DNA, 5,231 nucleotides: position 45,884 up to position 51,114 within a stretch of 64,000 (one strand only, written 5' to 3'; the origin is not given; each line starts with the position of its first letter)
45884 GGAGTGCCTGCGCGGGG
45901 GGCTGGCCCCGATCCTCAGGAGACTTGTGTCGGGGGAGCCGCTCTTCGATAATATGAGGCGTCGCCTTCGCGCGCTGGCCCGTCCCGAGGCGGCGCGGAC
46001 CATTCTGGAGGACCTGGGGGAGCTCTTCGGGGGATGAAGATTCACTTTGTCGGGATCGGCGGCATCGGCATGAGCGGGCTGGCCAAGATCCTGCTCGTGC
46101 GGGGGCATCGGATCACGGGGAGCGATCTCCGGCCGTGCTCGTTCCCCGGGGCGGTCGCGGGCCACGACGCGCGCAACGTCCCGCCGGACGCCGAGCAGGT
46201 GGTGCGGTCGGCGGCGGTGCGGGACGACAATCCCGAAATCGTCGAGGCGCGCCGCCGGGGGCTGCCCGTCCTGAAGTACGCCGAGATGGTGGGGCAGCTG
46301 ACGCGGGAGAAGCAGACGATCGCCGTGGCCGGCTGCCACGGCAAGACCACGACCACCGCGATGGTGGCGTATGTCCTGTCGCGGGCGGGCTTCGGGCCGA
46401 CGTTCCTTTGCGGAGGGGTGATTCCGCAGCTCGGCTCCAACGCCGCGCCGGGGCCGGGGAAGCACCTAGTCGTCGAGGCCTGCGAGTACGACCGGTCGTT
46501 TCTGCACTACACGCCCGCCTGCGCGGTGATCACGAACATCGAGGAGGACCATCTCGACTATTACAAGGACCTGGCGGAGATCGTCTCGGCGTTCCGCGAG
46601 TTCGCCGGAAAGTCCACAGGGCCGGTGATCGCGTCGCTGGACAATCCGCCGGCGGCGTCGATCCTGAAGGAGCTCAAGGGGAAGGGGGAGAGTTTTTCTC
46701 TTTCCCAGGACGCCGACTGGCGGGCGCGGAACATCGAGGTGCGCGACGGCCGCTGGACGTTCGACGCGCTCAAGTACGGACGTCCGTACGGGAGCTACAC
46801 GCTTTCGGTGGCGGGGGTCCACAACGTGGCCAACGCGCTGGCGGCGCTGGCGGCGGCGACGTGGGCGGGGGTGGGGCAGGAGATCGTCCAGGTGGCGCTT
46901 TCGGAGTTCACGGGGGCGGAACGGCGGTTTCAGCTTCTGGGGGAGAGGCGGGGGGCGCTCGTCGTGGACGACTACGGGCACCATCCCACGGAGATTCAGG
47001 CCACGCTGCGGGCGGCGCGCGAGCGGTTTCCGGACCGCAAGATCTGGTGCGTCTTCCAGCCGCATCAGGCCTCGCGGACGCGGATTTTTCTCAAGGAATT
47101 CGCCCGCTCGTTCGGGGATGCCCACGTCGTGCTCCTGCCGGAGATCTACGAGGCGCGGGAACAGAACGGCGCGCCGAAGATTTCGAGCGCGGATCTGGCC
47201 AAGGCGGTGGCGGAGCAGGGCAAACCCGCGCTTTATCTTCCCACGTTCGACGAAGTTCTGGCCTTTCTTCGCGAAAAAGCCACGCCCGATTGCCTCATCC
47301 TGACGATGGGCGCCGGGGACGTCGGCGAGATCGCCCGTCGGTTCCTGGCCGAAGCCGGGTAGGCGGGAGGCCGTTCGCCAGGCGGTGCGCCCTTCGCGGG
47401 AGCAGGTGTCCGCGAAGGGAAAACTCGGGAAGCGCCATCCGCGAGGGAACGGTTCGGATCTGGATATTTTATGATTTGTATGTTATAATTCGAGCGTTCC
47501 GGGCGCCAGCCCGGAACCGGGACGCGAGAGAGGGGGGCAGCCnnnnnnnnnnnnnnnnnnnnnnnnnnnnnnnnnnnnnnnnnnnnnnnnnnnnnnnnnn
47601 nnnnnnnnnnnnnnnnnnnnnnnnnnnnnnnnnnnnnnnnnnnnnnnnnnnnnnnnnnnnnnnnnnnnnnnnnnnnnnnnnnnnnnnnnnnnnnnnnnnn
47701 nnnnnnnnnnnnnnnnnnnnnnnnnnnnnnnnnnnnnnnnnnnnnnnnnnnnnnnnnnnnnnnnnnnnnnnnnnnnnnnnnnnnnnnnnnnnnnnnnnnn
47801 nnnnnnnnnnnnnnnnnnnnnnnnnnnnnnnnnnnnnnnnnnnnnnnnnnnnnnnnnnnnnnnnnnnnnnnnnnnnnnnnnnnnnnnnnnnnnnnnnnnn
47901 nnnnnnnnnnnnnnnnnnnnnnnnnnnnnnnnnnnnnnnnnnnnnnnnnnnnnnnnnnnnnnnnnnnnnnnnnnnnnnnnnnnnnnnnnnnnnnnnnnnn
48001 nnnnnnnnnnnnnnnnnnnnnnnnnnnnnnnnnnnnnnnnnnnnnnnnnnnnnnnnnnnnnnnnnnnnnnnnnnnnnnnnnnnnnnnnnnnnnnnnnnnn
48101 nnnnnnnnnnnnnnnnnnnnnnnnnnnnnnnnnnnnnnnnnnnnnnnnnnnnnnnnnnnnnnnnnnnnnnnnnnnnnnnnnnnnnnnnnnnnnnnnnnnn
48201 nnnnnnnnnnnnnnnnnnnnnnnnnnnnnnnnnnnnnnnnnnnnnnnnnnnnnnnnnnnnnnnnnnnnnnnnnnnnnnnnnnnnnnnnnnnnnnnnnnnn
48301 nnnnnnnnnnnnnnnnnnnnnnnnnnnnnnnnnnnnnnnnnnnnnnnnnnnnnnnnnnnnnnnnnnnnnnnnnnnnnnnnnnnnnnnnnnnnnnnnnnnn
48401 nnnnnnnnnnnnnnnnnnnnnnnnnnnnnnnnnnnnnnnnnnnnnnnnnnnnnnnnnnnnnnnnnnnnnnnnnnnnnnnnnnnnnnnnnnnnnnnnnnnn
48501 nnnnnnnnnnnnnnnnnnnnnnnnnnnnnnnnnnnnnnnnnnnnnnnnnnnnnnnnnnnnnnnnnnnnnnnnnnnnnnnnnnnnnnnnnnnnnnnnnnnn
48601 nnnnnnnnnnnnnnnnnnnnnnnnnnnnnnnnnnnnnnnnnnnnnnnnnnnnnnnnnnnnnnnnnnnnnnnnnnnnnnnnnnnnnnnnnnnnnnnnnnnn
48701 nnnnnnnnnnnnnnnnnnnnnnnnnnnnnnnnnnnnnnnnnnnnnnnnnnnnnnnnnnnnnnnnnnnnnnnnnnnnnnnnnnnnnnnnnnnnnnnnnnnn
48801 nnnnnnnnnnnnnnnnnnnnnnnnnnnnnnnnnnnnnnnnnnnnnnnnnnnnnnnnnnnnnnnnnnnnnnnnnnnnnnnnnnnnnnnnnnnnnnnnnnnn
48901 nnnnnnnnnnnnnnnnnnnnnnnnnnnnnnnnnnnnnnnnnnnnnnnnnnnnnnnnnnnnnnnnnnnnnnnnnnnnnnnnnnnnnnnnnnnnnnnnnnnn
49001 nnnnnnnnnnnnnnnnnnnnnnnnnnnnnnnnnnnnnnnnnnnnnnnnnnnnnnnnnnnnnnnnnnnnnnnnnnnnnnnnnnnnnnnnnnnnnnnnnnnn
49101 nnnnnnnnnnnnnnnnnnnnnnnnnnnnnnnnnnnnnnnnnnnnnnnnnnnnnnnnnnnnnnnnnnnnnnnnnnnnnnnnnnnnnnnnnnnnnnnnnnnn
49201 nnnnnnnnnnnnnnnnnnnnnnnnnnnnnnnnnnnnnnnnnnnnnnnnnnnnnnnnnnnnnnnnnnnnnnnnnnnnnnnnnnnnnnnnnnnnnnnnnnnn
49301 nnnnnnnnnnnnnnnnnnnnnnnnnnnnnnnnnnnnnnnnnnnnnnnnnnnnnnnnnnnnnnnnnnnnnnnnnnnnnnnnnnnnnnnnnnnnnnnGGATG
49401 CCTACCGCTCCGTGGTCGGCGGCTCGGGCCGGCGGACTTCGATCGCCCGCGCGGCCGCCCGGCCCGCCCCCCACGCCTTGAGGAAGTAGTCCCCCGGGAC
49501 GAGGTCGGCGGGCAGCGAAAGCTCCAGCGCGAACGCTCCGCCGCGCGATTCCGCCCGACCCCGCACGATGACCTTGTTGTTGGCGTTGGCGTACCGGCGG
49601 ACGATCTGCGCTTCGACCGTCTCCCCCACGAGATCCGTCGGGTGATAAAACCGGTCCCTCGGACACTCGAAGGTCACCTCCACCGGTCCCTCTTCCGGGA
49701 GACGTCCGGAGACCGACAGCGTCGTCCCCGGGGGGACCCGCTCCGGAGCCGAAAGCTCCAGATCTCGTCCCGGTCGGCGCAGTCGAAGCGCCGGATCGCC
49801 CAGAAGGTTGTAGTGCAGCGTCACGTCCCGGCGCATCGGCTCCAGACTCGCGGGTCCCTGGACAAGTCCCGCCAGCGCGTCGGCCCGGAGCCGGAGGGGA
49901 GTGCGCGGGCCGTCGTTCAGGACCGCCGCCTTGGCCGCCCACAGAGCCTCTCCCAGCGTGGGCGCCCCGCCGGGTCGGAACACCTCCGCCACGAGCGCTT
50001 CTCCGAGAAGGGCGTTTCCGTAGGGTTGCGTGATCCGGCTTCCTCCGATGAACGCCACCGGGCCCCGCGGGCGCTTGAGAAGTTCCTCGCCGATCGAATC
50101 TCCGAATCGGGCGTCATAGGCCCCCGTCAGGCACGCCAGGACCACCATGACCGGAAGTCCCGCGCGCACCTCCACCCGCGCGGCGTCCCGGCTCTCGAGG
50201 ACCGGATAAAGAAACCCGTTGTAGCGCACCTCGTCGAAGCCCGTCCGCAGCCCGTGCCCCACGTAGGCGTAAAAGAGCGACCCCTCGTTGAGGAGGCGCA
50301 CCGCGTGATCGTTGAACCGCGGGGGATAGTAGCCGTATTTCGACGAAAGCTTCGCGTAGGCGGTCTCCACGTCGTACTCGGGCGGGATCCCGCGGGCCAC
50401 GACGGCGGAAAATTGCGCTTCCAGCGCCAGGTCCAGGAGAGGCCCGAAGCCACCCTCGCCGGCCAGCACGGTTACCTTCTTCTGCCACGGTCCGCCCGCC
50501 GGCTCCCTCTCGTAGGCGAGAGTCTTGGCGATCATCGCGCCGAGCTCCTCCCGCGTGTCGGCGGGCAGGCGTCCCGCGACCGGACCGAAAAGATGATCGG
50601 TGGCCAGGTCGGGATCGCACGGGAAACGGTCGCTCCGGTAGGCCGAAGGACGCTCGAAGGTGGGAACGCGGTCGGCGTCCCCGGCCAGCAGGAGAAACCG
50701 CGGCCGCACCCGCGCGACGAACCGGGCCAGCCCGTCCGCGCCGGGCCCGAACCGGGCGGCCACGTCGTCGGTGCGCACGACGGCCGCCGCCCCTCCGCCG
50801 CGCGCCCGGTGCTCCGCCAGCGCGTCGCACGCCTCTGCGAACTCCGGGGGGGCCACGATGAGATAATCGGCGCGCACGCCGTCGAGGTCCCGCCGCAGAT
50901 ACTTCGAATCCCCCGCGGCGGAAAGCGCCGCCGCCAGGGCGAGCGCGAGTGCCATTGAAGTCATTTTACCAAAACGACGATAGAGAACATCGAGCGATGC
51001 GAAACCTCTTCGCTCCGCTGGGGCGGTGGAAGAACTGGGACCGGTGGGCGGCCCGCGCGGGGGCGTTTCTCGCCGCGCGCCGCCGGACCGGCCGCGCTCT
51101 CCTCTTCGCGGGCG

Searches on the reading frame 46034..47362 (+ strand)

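Call 53: search_protein_families(library=pfam, proteins=[window:46034-47362:+], max_evalue=0.00001)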
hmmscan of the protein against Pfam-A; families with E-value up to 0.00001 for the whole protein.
window:46034-47362:+ (442 aa): 3 families
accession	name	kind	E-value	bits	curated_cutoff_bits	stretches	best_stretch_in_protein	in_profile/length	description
PF08245.18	Mur_ligase_M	-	4e-24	86.1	24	1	98-275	1-200/200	Mur ligase middle domain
PF02875.26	Mur_ligase_C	-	2.7e-23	83.6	28.4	1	297-428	1-127/127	Mur ligase, glutamate ligase domain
PF01225.30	Mur_ligase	-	4e-21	75.6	21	1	2-93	1-94/95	Mur ligase family, catalytic domain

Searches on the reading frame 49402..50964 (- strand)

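Call 53: search_protein_families(library=pfam, proteins=[window:49402-50964:-], max_evalue=0.00001)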
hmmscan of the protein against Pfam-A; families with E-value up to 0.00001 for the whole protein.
window:49402-50964:- (520 aa): 1 family
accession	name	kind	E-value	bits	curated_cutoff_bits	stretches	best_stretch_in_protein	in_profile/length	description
PF01364.23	Peptidase_C25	-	5.9e-53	180.9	23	1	34-395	1-374/374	Peptidase family C25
